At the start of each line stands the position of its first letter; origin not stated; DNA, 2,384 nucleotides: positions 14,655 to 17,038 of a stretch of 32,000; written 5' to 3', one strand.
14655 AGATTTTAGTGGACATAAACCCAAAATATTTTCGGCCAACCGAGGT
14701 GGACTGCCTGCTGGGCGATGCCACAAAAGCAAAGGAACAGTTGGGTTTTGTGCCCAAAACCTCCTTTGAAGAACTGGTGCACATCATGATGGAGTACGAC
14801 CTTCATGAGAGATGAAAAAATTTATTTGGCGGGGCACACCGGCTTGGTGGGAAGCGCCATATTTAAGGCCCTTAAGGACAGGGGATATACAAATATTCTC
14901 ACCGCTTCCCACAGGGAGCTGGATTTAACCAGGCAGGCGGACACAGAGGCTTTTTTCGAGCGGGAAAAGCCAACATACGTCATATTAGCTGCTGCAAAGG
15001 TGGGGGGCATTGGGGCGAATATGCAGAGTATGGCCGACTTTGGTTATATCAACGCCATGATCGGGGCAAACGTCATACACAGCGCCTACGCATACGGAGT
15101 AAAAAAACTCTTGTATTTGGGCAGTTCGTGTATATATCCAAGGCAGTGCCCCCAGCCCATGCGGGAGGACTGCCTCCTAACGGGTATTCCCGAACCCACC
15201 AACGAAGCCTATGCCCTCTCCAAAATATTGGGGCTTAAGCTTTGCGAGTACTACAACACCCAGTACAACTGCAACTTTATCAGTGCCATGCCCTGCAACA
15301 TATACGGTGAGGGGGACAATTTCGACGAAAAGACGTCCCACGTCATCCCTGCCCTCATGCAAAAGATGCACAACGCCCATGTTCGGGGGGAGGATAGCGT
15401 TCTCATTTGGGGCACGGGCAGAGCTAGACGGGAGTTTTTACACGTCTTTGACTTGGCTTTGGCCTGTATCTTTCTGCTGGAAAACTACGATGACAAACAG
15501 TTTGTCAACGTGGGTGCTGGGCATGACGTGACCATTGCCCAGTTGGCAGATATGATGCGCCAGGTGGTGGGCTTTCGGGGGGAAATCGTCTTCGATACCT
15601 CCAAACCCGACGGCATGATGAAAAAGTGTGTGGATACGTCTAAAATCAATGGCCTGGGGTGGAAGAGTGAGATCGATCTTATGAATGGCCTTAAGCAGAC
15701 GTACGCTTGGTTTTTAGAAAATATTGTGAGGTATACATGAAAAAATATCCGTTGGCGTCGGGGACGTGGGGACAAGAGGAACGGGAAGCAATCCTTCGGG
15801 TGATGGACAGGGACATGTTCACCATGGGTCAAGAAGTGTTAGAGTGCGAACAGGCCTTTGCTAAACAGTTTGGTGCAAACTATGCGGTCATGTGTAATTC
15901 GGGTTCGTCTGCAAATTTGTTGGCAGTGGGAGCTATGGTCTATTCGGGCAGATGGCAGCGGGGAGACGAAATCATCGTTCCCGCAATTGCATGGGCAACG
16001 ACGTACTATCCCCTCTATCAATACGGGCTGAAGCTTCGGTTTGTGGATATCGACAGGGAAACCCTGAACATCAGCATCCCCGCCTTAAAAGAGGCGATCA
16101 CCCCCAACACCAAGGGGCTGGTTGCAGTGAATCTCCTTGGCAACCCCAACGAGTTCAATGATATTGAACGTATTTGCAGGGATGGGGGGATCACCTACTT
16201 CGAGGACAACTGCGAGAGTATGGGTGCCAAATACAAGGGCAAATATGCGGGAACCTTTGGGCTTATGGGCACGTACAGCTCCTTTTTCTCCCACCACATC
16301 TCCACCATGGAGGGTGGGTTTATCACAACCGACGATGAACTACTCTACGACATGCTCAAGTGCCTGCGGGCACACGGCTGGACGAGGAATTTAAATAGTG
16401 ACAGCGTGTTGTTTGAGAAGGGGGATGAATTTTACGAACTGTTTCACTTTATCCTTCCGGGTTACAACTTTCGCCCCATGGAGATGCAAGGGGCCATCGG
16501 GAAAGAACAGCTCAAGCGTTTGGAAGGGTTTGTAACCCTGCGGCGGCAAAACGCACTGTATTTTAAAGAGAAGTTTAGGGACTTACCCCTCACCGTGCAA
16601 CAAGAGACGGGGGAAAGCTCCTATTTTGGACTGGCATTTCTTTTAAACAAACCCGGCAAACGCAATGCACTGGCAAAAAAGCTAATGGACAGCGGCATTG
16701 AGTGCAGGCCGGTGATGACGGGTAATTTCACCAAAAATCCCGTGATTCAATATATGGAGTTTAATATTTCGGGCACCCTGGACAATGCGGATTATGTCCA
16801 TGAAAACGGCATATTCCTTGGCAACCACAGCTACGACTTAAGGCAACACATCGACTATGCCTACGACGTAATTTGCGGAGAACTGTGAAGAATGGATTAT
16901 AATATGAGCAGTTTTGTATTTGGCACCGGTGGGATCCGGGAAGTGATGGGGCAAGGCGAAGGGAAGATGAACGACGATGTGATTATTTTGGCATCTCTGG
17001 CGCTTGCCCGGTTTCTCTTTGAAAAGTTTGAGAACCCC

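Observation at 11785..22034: One 10-kb transcription unit: B12 radical SAM, full GDP-colitose/GDP-fucose pathway, a single GT11 and an ecto-phosphoesterase, in a spore-forming Firmicute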

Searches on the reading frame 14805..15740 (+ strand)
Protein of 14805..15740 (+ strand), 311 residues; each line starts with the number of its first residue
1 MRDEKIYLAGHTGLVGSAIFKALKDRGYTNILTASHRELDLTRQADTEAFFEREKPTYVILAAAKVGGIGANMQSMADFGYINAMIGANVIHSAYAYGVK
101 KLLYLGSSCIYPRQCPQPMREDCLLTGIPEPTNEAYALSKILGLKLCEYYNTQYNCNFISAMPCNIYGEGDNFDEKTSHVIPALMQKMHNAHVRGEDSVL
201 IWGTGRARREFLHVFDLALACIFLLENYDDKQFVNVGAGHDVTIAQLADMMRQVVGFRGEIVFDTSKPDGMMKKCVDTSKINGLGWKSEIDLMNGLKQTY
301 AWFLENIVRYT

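Call 6: search_protein_families(library=pfam, proteins=[window:14805-15740:+], max_evalue=0.001)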
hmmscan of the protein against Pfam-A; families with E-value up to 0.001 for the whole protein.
window:14805-15740:+ (311 aa): 3 families
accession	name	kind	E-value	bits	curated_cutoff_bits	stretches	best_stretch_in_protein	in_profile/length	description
PF01370.27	Epimerase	-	6.9e-61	206.1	20.9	1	6-237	1-240/240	NAD dependent epimerase/dehydratase family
PF16363.11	GDP_Man_Dehyd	-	8.6e-13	48.9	27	1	38-298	58-331/332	GDP-mannose 4,6 dehydratase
PF04321.23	RmlD_sub_bind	-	2.5e-08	33.8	27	1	5-149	2-138/287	RmlD substrate binding domain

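Call 7: search_protein_families(library=ncbifam, proteins=[window:14805-15740:+], max_evalue=0.001)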
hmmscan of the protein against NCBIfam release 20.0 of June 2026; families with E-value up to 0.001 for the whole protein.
window:14805-15740:+ (311 aa): 12 families
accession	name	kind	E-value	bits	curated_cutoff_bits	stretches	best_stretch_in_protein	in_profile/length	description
NF047922.1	GDPFucSynFcl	equivalog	6.7e-133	442.8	500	1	3-307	2-305/308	GDP-L-fucose synthase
TIGR01181.1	dTDP_gluc_dehyt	equivalog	2.4e-16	59.7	365.1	1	133-306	148-314/321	dTDP-glucose 4,6-dehydratase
TIGR01179.1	galE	equivalog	2.6e-15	56.1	262.3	1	37-303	52-325/332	UDP-glucose 4-epimerase GalE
TIGR02197.1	heptose_epim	equivalog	4.5e-09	35.9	274.6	1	8-258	3-263/316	ADP-glyceromanno-heptose 6-epimerase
TIGR04180.1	EDH_00030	hypoth_equivalog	5.6e-09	35.5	475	1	80-267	92-268/297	NAD-dependent 4,6-dehydratase LegB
NF008360.0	PRK11150.1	equivalog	2.2e-07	30.4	452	1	6-251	2-250/310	ADP-glyceromanno-heptose 6-epimerase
NF011728.1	PRK15181.1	equivalog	1e-06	28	760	1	83-305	117-339/348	Vi polysaccharide biosynthesis UDP-N-acetylglucosaminuronic acid C-4 epimerase TviC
TIGR01214.1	rmlD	equivalog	2.8e-06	26.6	224.05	1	5-148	1-136/285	dTDP-4-dehydrorhamnose reductase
NF007956.0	PRK10675.1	subfamily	6.9e-06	25.4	394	1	63-303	80-329/338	UDP-glucose 4-epimerase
NF007490.0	PRK10084.1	subfamily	2e-05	23.8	649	1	135-306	166-337/361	dTDP-glucose 4,6-dehydratase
NF007582.0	PRK10217.1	equivalog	7.5e-05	22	698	1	197-306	212-334/355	dTDP-glucose 4,6-dehydratase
TIGR01777.1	yfcH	hypoth_equivalog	0.00057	19.6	207.35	0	6-38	1-33/292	TIGR01777 family oxidoreductase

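Call 9: search_solved_structures(query=window:14805-15740:+, show_alignments=1, max_evalue=1e-20)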
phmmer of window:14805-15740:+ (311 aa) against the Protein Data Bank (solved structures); distinct sequences matched with E-value up to 1e-20: 18.
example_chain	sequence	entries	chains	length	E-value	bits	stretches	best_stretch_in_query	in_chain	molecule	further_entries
8du0_A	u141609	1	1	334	5.3e-99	334.3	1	3-306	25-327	GDP-L-fucose synthase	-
7ll6_A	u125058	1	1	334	7.3e-99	333.9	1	3-306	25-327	GDP-L-fucose synthase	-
7anh_A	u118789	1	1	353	1e-95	323.5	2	2-196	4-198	GDP-L-fucose synthase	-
1bsv_A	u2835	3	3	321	1.5e-90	306.6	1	2-310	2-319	PROTEIN (GDP-FUCOSE SYNTHETASE) | GDP-FUCOSE SYNTHETASE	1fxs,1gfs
1e6u_A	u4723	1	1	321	2.8e-90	305.7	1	2-310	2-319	GDP-FUCOSE SYNTHETASE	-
1bws_A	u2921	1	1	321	2.8e-90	305.7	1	2-310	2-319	PROTEIN (GDP-4-KETO-6-DEOXY-D-MANNOSE EPIMERASE/REDUCTASE)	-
1e7s_A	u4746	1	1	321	3.9e-90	305.2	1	2-310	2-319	GDP-FUCOSE SYNTHETASE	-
1e7q_A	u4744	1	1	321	3.9e-90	305.2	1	2-310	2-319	GDP-FUCOSE SYNTHETASE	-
1e7r_A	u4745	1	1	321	2.7e-89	302.5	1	2-310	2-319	GDP-FUCOSE SYNTHETASE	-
8ewu_A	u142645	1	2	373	6.2e-83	281.6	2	2-192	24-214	GDP-L-fucose synthase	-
7cxt_A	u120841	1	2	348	2.1e-73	250.3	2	3-199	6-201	GDP-L-fucose synthase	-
7m13_A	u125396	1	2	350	2.1e-73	250.3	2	3-199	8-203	GDP-L-fucose synthase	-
7anc_A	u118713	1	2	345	2.8e-73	249.9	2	3-199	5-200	GDP-L-fucose synthase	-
4b8w_A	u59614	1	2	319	1.8e-55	191.4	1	5-307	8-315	GDP-L-FUCOSE SYNTHASE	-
4b8z_A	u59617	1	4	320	1.8e-55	191.4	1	5-307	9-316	GDP-L-FUCOSE SYNTHASE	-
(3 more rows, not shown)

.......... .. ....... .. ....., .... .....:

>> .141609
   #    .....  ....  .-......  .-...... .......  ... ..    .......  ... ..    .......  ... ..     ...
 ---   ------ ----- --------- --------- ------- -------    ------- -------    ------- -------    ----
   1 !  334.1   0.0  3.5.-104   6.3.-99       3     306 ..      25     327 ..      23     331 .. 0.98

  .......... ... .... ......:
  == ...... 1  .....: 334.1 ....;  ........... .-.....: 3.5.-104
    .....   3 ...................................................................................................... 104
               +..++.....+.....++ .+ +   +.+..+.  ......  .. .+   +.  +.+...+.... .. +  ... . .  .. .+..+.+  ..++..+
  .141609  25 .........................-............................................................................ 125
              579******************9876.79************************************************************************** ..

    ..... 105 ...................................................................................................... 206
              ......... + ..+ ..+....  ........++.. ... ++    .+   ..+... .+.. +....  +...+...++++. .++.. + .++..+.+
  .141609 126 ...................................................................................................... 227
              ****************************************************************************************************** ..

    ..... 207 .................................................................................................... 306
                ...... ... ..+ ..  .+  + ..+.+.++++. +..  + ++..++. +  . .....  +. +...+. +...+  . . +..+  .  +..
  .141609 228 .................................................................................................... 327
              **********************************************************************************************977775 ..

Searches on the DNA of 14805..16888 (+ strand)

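Call 32: search_dna_similar(query=window:14805-16888:+, collection=ecoli_genomes, mode=distant, max_rows=10)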
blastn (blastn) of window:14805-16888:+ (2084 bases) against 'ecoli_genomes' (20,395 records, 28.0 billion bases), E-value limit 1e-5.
No match.
